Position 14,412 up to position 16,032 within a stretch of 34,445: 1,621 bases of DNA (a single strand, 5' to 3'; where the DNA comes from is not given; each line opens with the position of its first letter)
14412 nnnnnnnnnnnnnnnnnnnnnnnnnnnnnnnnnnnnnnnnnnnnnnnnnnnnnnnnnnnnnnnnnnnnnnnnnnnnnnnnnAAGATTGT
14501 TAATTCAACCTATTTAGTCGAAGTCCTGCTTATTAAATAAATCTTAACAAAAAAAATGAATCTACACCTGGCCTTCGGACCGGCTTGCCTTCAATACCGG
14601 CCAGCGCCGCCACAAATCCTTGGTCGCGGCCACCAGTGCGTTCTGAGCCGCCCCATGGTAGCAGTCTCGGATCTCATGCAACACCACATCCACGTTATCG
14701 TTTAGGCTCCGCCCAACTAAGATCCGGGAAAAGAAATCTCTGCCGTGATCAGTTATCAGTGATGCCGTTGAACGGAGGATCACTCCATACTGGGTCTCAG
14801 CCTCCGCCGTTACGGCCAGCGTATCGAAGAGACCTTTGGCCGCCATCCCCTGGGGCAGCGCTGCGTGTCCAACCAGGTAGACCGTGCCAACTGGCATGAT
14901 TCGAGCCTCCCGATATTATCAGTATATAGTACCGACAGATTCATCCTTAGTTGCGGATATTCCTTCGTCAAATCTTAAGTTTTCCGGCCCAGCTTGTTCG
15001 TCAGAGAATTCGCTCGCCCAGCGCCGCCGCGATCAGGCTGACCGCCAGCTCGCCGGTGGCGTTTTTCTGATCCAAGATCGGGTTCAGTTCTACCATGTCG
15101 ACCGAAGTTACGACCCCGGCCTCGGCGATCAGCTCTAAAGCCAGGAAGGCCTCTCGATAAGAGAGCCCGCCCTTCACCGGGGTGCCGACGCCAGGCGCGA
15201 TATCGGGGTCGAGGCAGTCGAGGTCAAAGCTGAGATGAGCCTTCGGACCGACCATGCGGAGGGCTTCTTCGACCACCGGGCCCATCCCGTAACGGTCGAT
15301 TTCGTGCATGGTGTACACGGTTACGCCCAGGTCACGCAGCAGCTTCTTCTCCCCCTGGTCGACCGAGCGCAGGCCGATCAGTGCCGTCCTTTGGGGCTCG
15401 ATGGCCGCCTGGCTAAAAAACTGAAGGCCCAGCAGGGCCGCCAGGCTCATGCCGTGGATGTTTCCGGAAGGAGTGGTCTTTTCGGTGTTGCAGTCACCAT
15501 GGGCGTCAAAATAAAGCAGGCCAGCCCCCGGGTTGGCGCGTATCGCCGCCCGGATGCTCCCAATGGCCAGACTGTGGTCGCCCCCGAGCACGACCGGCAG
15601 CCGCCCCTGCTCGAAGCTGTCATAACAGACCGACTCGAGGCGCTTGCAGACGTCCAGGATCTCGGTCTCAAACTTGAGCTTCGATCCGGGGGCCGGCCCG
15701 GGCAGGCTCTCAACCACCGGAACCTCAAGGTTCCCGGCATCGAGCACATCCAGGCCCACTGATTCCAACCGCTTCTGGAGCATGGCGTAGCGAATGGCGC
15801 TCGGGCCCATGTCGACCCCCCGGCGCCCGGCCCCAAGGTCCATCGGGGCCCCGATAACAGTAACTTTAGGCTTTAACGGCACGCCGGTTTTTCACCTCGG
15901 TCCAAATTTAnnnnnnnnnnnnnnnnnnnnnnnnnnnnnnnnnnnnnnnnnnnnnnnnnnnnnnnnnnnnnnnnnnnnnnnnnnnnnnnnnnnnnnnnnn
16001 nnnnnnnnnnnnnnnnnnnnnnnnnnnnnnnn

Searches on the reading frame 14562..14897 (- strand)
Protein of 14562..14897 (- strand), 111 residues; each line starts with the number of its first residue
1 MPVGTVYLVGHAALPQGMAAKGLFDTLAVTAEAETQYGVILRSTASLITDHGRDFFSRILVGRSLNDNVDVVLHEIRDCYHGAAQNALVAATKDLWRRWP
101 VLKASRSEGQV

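Call 13: search_protein_families(library=pfam, proteins=[window:14562-14897:-], max_evalue=0.01)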
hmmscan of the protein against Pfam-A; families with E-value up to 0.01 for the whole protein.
window:14562-14897:- (111 aa): 1 family
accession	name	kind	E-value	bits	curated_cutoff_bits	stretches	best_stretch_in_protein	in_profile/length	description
PF12986.12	DUF3870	-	2.3e-22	79.5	22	1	7-98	1-92/94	Domain of unknown function (DUF3870)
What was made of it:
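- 14562..14897 (-): DUF3870 protein (111 aa). Small cytoplasmic protein of unknown function; recurrent neighbour of the flavoprotein. PF12986, 79.5 bits (call 13).
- Checked: A ninth co-directional gene, DUF3870 (14562-14897, 79.5 bits, call 13), lies 205 nt upstream of PrpF.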

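Call 46: find_homologous_proteins(query=window:14562-14897:-, max_evalue=0.00001)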
Query window:14562-14897:- (111 aa): 38 proteins with E <= 0.00001 among 41 candidates.
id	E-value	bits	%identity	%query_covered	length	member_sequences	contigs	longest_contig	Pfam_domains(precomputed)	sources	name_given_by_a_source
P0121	9.9e-67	240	100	100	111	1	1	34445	PF12986.13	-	-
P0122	1.8e-41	159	69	97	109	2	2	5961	PF12986.13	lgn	-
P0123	1.9e-41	159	71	95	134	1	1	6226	PF12986.13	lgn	-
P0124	5.9e-38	148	69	97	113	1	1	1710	PF12986.13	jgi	jgi:hypothetical protein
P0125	1.1e-36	143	64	96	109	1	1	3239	PF12986.13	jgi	jgi:hypothetical protein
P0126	2.9e-36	142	61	99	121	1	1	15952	PF12986.13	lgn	-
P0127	4.3e-31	125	56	98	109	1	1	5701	PF12986.13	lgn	-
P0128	1.6e-30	124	61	86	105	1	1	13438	PF12986.13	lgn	-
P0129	4.9e-30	122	57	96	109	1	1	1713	PF12986.13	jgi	jgi:hypothetical protein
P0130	1.1e-25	108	53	90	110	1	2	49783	PF12986.13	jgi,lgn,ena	-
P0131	2.6e-25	107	49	92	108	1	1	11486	PF12986.13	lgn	-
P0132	1.3e-24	105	49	97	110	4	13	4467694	PF12986.13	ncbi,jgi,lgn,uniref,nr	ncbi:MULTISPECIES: DUF3870 domain-containing protein [Brevibacillus]|jgi:hypothetical protein|uniref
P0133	1.6e-24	104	52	86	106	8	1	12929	PF12986.13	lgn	-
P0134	2.3e-24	104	52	88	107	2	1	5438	PF12986.13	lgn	-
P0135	4.8e-24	103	49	89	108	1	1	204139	PF12986.13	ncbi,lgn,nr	ncbi:MAG: DUF3870 domain-containing protein [Bacillaceae bacterium]|nr:DUF3870 domain-containing pro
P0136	7.0e-24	102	49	91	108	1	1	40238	PF12986.13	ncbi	-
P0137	8.0e-24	102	50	91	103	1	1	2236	PF12986.13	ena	-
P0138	9.2e-24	102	48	93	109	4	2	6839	PF12986.13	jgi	jgi:hypothetical protein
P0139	9.3e-24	102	49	92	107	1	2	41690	PF12986.13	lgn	-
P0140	1.1e-23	102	49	87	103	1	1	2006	PF12986.13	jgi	jgi:hypothetical protein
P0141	1.1e-23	102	52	86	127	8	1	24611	PF12986.13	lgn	-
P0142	2.0e-23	101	53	87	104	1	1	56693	PF12986.13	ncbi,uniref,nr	ncbi:DUF3870 domain-containing protein [Pueribacillus theae]|uniref:DUF3870 domain-containing protei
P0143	2.8e-23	100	54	86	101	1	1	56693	PF12986.13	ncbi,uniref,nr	ncbi:hypothetical protein DCC39_11985 [Pueribacillus theae]|uniref:DUF3870 domain-containing protein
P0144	3.4e-23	100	49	95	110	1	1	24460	PF12986.13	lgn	-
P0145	2.0e-22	98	46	95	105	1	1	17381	PF12986.13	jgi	jgi:hypothetical protein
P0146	4.8e-22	96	47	97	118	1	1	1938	PF12986.13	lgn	-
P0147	5.3e-22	96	52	86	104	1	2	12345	PF12986.13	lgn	-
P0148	5.4e-22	96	48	88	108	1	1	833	PF12986.13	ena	-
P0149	9.7e-22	95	48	89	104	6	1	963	PF12986.13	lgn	-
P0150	3.2e-21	94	47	91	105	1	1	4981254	PF12986.13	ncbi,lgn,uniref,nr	ncbi:DUF3870 domain-containing protein [Aneurinibacillus sp. Ricciae_BoGa-3]|uniref:DUF3870 domain-c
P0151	3.8e-21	93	47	87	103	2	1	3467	PF12986.13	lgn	-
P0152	5.2e-21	93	46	85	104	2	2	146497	PF12986.13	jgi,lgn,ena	-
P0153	5.8e-20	90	44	95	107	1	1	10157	PF12986.13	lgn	-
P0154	6.9e-20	89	45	88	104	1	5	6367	PF12986.13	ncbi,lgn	ncbi:MAG: DUF3870 domain-containing protein [Clostridia bacterium]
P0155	8.4e-20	89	43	89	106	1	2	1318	PF12986.13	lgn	-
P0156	1.1e-19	89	44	88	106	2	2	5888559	PF12986.13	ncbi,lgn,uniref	ncbi:DUF3870 domain-containing protein [Brevibacillus fluminis]|uniref:DUF3870 domain-containing pro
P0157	1.7e-18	85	42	92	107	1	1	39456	PF12986.13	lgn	-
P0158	5.1e-18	83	43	86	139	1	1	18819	PF12986.13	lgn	-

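Call 48: find_encoding_contigs(protein=P0132, flank=8000, max_places=2)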
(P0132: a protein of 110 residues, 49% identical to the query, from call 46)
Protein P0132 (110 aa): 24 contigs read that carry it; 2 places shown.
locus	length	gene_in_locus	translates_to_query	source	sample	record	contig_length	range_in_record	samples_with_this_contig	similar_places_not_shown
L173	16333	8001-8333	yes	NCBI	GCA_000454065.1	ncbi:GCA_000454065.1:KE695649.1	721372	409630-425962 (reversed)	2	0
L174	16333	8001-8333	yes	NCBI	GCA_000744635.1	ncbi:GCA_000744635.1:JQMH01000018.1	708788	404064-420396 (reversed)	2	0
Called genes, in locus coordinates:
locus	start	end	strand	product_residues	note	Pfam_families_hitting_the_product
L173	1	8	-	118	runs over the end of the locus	PF07457:DUF1516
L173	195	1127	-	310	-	-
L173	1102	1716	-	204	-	PF04542:Sigma70_r2, PF08281:Sigma70_r4_2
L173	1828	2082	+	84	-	-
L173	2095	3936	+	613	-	PF10087:DUF2325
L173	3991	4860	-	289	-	PF02588:YitT_membrane, PF10035:DUF2179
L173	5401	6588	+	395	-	PF02515:CoA_transf_3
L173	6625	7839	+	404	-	PF02771:Acyl-CoA_dh_N, PF02770:Acyl-CoA_dh_M, PF00441:Acyl-CoA_dh_1, PF08028:Acyl-CoA_dh_2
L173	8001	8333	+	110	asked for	PF12986:DUF3870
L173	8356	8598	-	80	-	PF00364:Biotin_lipoyl, PF25919:BSH_CusB (weak), PF25973:BSH_CzcB (faint)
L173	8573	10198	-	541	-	PF13426:PAS_9 (faint), PF00158:Sigma54_activat, PF01078:Mg_chelatase (faint), PF14532:Sigma54_activ_2, PF07724:AAA_2 (weak), PF07728:AAA_5, PF25601:AAA_lid_14, PF18024:HTH_50 (weak)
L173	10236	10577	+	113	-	PF01717:Meth_synt_2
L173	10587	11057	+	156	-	PF03061:4HBT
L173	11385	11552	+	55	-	-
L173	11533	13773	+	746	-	PF00317:Ribonuc_red_lgN, PF02867:Ribonuc_red_lgC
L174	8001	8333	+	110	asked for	PF12986:DUF3870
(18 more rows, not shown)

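Call 49: find_encoding_contigs(protein=P0142, flank=10000, max_places=1)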
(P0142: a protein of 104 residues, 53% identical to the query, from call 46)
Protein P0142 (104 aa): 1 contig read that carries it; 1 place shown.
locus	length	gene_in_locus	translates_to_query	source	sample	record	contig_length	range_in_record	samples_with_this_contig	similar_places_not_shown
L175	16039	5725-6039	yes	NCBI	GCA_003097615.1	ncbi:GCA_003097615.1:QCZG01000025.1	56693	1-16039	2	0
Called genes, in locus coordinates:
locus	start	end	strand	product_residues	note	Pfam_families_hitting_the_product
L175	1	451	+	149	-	?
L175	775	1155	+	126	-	PF11518:DUF3221 (weak)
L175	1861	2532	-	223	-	PF00753:Lactamase_B, PF19583:ODP, PF12706:Lactamase_B_2 (faint)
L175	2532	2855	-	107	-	-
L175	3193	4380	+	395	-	PF02515:CoA_transf_3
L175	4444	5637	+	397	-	PF02771:Acyl-CoA_dh_N, PF02770:Acyl-CoA_dh_M, PF00441:Acyl-CoA_dh_1, PF08028:Acyl-CoA_dh_2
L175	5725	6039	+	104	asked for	PF12986:DUF3870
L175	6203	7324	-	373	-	PF00474:SSF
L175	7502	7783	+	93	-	-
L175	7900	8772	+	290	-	PF01557:FAA_hydrolase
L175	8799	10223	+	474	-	PF00171:Aldedh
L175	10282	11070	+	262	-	PF00106:adh_short, PF08659:KR, PF23441:SDR (weak), PF13561:adh_short_C2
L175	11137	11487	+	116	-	PF07457:DUF1516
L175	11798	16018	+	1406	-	PF13371:TPR_9 (faint), PF12895:ANAPC3 (faint), PF13428:TPR_14 (faint), PF14559:TPR_19 (faint), PF25062:ARM_TT21_N (weak), PF00515:TPR_1 (faint), PF07719:TPR_2 (faint), PF13529:Peptidase_C39_2, +12 more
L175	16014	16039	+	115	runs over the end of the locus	PF02661:Fic (weak)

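Call 59: predict_structure(alignment_id=A2)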
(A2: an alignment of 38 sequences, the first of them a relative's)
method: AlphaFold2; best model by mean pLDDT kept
length: 111 residues; sequences in the alignment: 38
mean_pLDDT: 88.7   pTM: 0.82
mean pLDDT of the five models: 88.7, 86.5, 86.4, 86.1, 85.6
residues with pLDDT >= 90: 76; 70-90: 22; 50-70: 11; < 50: 2
segments of 3 or more residues with pLDDT < 50: none
pLDDT, mean of each block of 10 residues (from residue 1): 86 74 79 96 92 94 97 95 91 97 80 42
secondary structure, 60 per line:
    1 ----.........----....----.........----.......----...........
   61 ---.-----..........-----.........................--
elements in order: E5-13 H18-21 E26-34 E39-45 H50-60 H70-79 H85-109

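Call 61: fold_search(model_id=the predicted structure, library=pdb)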
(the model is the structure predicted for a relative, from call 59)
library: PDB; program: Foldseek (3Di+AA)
matches with E <= 10: 843; with E <= 0.001: 0
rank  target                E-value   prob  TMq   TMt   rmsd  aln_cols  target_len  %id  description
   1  2z7e_A                2.5e-02  0.87  0.43  0.36   6.7       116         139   15  Crystal structure of Aquifex aeolicus IscU with bound [2Fe-2S] cluster (released 2008-08-19)
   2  2kqk_MODEL_1_A        2.6e-02  0.87  0.42  0.38   5.7       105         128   15  Solution structure of apo-IscU(D39A) (released 2010-11-17)
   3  2pp1_C                3.4e-02  0.30  0.28  0.12   8.8       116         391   12  Crystal structure of L-talarate/galactarate dehydratase from Salmonella typhimurium LT2 liganded with Mg and L-lyxaroh (released 2007-08-07)
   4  2pp3_A                3.9e-02  0.33  0.28  0.12   8.6       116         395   11  Crystal structure of L-talarate/galactarate dehydratase mutant K197A liganded with Mg and L-glucarate (released 2007-08-07)
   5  3a7u                  5.4e-02  0.54  0.39  0.17   7.8       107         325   12  Crystal structure of the bovine lipoyltransferase in its unliganded form (released 2010-01-19)
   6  4zoh_B                5.4e-02  0.44  0.35  0.17   9.0       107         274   18  Crystal structure of glyceraldehyde oxidoreductase (released 2016-02-03)
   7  2pp0_A                5.8e-02  0.25  0.28  0.12   8.6       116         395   11  Crystal structure of L-talarate/galactarate dehydratase from Salmonella typhimurium LT2 (released 2007-08-07)
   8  8rb9_G                7.5e-02  0.84  0.51  0.32   4.7       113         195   13  Cryo-EM structure of the NADH:ferredoxin oxidoreductase RNF from Azotobacter vinelandii, NADH added (released 2024-06-26)
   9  3n6h_B                8.0e-02  0.54  0.37  0.13   6.8       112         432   12  Crystal structure of Mandelate racemase/muconate lactonizing protein from Actinobacillus succinogenes 130Z complexed w (released 2010-07-21)
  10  8uem_B                8.5e-02  0.72  0.43  0.22   5.7       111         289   12  The CryoEM structure of the high affinity Carbon monoxide dehydrogenase from Mycobacterium smegmatis (released 2024-10-16)
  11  4you_C                8.5e-02  0.09  0.20  0.12  14.3       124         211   12  Crystal structure of a trimeric exonuclease PhoExo I from Pyrococcus horikoshii OT3 at 2.20A resolution. (released 2015-07-15)
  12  3ic9_A                9.7e-02  0.75  0.43  0.14   5.1        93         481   18  The structure of dihydrolipoamide dehydrogenase from Colwellia psychrerythraea 34H. (released 2009-07-28)
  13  4you_A                1.1e-01  0.08  0.20  0.12  13.7       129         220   12  Crystal structure of a trimeric exonuclease PhoExo I from Pyrococcus horikoshii OT3 at 2.20A resolution. (released 2015-07-15)
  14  5xd8_B                1.2e-01  0.30  0.33  0.14   7.7       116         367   10  Crystal structure analysis of 3,6-anhydro-L-galactonate cycloisomerase (released 2017-09-27)
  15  5chi_B                1.4e-01  0.08  0.21  0.12  13.4       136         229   12  Crystal structure of PF2046 in complex with ssDNA (released 2016-08-10)
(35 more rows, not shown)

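Call 84: find_encoding_contigs(protein=P0122, flank=6000, max_places=3)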
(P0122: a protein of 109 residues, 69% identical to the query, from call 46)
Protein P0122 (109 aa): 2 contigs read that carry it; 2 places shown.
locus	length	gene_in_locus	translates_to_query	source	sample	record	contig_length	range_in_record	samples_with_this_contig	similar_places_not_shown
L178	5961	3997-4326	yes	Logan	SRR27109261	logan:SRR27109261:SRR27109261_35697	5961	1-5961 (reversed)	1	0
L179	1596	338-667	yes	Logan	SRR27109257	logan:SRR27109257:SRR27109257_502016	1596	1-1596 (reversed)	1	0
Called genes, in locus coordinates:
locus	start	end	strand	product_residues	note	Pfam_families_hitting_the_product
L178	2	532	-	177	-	?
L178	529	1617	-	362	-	PF00672:HAMP, PF07730:HisKA_3, PF13581:HATPase_c_2, PF02518:HATPase_c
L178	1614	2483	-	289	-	PF18917:LiaI-LiaF-like_TM1 (weak), PF22570:LiaF-TM (faint), PF09922:LiaF-like_C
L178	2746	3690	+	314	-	PF02511:Thy1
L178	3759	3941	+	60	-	-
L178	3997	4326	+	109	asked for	PF12986:DUF3870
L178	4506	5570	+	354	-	PF00180:Iso_dh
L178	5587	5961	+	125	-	?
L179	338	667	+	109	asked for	PF12986:DUF3870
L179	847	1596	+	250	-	?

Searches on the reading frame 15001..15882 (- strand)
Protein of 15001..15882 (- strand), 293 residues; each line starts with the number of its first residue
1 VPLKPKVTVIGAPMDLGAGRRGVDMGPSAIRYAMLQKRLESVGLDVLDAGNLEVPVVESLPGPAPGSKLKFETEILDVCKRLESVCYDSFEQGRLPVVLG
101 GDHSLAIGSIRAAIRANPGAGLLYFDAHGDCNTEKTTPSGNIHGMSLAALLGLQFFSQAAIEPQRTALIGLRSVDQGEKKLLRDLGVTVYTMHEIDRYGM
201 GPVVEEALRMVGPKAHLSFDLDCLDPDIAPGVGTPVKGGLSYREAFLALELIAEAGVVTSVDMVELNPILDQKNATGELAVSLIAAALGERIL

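Call 13: search_protein_families(library=pfam, proteins=[window:15001-15882:-], max_evalue=0.01)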
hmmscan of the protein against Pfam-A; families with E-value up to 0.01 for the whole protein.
window:15001-15882:- (293 aa): 1 family
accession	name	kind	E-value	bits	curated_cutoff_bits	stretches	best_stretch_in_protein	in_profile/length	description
PF00491.26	Arginase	-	6.2e-77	259.3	22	1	6-287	2-277/280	Arginase family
